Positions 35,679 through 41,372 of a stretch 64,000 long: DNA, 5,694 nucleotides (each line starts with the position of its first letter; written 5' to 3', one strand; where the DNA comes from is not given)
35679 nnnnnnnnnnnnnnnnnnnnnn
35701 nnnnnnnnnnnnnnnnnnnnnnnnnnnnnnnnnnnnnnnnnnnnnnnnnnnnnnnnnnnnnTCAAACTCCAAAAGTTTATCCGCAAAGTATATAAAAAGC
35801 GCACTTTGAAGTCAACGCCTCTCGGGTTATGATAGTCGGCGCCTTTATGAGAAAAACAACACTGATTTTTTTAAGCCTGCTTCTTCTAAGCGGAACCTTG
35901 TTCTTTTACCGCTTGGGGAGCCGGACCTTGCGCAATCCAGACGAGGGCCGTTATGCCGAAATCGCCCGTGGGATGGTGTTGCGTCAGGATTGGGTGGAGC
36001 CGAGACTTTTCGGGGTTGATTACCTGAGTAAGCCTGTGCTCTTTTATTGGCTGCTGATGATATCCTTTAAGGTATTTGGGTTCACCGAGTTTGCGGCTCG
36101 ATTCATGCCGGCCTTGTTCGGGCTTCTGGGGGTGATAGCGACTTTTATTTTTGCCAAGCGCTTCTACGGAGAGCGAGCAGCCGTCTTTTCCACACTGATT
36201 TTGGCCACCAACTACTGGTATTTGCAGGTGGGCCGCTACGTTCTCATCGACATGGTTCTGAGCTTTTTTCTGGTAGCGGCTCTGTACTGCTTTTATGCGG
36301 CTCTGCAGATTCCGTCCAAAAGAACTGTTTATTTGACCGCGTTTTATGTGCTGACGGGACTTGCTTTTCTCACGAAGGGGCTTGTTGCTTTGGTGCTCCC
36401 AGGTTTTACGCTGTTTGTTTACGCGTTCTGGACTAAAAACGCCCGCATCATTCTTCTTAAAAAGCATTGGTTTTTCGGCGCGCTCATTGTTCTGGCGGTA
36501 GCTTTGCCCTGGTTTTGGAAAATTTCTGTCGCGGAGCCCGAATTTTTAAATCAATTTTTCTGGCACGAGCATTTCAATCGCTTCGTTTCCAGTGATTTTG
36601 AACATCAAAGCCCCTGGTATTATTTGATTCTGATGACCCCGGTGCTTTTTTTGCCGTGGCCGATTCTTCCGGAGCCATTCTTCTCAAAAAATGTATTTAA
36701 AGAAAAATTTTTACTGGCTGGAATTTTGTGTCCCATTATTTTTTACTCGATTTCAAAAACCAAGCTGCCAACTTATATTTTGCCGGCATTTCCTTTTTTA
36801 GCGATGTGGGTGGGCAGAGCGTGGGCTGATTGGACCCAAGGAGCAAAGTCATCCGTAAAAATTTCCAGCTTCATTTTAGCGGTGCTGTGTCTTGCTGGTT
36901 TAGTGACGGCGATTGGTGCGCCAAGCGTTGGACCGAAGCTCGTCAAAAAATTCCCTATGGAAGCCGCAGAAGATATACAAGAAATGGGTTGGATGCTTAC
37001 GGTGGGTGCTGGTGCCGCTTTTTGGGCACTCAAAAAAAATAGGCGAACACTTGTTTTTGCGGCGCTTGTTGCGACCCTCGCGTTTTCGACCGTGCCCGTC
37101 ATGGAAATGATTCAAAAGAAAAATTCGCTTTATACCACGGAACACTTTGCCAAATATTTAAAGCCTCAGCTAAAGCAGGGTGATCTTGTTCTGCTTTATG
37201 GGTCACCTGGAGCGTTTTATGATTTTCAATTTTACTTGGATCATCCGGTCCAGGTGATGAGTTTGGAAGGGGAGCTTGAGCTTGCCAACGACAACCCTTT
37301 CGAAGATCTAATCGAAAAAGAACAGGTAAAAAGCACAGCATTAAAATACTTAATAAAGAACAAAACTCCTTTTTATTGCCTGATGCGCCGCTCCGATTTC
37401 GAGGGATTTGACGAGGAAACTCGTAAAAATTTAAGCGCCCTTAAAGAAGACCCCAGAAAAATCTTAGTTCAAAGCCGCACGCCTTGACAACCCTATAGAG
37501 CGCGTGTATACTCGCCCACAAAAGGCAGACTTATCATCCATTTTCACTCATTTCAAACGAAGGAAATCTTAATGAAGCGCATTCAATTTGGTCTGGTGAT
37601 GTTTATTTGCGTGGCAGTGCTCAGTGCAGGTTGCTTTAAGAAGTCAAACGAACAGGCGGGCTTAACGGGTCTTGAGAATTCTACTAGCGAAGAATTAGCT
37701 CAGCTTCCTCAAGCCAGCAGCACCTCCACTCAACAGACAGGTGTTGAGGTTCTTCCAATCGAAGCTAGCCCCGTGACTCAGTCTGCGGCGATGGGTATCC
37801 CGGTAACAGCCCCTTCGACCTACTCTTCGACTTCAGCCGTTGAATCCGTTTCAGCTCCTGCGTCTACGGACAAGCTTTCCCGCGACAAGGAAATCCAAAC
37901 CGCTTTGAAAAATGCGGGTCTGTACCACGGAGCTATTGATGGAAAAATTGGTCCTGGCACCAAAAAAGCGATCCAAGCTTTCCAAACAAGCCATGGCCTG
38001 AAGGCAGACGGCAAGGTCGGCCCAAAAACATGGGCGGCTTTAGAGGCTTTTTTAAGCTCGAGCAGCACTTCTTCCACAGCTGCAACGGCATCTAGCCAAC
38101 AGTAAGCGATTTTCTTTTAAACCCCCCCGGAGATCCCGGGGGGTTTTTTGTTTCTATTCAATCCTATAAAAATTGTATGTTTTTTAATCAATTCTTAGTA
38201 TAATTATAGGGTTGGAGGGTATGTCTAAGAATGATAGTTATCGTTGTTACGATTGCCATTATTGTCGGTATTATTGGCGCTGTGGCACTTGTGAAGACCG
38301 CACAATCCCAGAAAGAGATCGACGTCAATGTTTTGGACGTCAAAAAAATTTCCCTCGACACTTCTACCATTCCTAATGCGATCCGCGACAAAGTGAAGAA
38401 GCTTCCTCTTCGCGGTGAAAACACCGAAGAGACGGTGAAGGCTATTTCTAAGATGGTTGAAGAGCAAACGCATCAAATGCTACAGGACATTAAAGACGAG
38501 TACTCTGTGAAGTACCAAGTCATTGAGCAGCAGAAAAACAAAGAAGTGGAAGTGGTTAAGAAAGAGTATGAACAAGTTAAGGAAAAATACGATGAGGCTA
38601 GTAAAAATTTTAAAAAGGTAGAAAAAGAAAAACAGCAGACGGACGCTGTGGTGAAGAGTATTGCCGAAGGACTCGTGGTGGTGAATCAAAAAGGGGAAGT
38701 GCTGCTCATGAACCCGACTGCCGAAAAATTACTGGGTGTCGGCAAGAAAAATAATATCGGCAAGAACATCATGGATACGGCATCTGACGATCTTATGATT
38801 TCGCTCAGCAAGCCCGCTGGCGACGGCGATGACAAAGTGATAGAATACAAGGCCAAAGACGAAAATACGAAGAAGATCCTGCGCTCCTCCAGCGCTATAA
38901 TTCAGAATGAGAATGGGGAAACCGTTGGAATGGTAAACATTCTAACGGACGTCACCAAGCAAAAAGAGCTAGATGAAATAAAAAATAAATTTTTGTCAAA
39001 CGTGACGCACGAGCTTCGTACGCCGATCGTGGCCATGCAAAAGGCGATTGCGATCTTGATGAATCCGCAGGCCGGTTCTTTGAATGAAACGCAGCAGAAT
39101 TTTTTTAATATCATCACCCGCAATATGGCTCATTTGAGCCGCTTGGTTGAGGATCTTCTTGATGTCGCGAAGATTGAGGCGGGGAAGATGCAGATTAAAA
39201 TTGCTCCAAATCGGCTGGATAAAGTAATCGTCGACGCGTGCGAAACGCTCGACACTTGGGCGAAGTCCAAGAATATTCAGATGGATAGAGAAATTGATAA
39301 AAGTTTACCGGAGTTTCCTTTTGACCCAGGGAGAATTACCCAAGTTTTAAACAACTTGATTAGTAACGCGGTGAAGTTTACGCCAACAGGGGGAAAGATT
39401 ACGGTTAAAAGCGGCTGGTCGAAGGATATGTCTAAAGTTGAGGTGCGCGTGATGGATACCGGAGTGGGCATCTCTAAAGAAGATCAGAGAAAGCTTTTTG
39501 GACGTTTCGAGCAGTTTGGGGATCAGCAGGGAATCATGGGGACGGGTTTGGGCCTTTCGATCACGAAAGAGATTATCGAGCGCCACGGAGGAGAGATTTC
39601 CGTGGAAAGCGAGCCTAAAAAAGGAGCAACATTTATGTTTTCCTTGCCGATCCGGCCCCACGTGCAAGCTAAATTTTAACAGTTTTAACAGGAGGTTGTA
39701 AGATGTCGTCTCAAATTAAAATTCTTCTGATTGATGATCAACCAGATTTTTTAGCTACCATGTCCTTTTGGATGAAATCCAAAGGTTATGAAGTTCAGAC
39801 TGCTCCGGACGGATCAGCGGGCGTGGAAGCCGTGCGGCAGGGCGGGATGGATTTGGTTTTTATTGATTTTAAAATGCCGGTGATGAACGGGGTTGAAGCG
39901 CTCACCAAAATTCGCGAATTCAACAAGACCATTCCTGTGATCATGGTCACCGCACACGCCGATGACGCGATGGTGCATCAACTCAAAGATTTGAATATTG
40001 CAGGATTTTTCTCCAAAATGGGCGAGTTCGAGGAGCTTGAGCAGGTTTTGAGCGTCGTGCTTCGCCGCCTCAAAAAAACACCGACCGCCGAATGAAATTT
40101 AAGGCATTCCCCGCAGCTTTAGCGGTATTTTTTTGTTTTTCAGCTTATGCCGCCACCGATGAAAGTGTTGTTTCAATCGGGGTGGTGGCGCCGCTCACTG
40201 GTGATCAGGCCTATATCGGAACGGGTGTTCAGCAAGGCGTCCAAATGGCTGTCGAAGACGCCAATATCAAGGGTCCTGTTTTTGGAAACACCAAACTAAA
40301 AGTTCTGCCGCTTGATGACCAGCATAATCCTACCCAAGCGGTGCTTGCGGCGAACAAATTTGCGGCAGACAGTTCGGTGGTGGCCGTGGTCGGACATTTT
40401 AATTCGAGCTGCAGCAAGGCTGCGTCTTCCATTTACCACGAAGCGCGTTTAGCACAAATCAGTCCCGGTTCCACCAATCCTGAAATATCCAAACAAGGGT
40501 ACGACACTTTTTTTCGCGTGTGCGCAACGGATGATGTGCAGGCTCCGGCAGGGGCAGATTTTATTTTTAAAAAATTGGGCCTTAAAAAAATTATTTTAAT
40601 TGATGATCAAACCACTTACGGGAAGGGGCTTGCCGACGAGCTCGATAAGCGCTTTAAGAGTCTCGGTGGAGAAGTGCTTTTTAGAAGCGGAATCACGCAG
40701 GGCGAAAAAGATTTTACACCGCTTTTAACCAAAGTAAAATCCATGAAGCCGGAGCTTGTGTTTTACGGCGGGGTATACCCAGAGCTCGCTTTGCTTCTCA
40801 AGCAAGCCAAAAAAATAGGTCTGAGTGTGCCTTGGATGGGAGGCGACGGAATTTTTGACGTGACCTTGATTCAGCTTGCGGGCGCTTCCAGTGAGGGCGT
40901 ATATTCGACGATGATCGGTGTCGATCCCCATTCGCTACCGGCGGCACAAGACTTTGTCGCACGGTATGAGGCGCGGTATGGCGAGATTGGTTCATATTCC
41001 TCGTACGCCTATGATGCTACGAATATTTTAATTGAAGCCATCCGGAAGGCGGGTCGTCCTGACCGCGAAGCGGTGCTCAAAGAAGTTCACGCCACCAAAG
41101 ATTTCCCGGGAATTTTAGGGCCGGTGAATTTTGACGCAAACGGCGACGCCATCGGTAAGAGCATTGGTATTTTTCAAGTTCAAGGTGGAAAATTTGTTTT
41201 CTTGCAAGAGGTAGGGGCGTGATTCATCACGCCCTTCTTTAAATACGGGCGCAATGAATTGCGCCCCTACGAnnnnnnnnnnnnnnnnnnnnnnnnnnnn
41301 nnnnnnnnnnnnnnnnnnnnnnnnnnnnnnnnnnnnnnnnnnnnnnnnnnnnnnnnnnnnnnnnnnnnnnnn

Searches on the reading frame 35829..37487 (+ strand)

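Call 8: search_protein_families(library=pfam, proteins=[window:35829-37487:+], max_evalue=0.001)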
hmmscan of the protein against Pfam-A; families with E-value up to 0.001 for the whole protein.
window:35829-37487:+ (552 aa): 2 families
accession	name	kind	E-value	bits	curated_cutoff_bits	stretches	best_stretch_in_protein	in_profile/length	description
PF13231.12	PMT_2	-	1.1e-23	84.6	26.1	1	67-230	1-159/160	Dolichyl-phosphate-mannose-protein mannosyltransferase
PF02366.24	PMT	-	2.2e-21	77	22.7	1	14-239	5-241/245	Dolichyl-phosphate-mannose-protein mannosyltransferase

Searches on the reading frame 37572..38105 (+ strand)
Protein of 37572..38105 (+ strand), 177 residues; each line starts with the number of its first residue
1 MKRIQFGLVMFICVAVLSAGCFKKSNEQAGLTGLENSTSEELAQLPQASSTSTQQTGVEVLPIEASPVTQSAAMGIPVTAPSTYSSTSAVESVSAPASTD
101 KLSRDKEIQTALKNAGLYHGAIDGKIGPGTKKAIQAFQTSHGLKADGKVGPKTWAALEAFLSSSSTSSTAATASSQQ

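Call 8: search_protein_families(library=pfam, proteins=[window:37572-38105:+], max_evalue=0.001)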
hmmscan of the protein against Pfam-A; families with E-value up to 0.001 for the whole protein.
window:37572-38105:+ (177 aa): 2 families
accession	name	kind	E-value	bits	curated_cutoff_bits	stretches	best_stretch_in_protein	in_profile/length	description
PF01471.23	PG_binding_1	-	5.5e-19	68.5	23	1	106-157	6-57/57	Putative peptidoglycan binding domain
PF09374.15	PG_binding_3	-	3.9e-06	27.4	24.6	0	142-161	16-35/76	Predicted Peptidoglycan domain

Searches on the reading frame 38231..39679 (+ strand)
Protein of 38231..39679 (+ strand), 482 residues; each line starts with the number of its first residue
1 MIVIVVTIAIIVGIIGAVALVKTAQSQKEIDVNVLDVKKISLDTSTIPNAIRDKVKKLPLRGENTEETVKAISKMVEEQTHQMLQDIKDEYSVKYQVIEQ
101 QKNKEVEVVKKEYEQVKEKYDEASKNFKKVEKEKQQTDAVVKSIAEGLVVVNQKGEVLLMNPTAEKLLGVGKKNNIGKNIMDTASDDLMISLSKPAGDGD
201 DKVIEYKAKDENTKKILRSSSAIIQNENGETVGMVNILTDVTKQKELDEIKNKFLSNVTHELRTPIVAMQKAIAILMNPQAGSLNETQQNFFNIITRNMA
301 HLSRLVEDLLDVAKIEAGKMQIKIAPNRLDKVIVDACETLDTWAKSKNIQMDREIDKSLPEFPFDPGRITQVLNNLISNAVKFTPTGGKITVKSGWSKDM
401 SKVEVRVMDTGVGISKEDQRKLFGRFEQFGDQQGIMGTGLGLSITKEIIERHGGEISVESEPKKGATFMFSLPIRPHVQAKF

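Call 8: search_protein_families(library=pfam, proteins=[window:38231-39679:+], max_evalue=0.001)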
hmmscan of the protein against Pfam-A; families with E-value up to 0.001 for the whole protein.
window:38231-39679:+ (482 aa): 6 families
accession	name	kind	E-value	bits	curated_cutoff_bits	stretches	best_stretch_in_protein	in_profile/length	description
PF02518.31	HATPase_c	-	1.3e-30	106.5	26.4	1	365-475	2-110/111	Histidine kinase-, DNA gyrase B-, and HSP90-like ATPase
PF00512.31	HisKA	-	8.6e-16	58.2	26.9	1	251-318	2-66/66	His Kinase A (phospho-acceptor) domain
PF00989.32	PAS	-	8.6e-08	32.6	22.6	1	137-186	3-52/113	PAS fold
PF13426.13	PAS_9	-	4.3e-07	30.6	27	1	146-243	2-103/103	PAS domain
PF08348.17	PAS_6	-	7e-06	26.3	27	1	153-248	17-113/115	YheO-like PAS domain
PF13188.13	PAS_8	-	0.0008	19.7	21.8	0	139-180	5-43/65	PAS domain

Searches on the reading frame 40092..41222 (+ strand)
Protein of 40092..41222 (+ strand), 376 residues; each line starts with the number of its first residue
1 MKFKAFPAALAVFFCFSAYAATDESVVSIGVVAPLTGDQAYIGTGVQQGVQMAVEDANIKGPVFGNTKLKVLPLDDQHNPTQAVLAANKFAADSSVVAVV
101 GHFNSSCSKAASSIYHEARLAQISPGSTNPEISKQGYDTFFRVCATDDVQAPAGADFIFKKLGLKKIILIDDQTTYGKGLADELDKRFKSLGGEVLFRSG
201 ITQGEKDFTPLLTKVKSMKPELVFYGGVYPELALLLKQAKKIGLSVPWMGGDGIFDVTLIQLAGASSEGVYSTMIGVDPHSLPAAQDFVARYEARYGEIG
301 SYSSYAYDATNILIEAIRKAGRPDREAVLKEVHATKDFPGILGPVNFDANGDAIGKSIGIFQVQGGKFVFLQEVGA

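Call 8: search_protein_families(library=pfam, proteins=[window:40092-41222:+], max_evalue=0.001)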
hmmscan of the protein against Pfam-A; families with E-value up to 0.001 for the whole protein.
window:40092-41222:+ (376 aa): 3 families
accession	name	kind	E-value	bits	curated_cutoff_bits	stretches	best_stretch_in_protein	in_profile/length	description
PF13458.12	Peripla_BP_6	-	8.8e-63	213.5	31.7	1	27-366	2-342/343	Periplasmic binding protein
PF01094.35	ANF_receptor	-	1.7e-38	133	25.4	1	47-365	3-352/353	Receptor family ligand binding region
PF13433.12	Peripla_BP_5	-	3.4e-19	69.6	27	1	28-364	2-337/363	Periplasmic binding protein domain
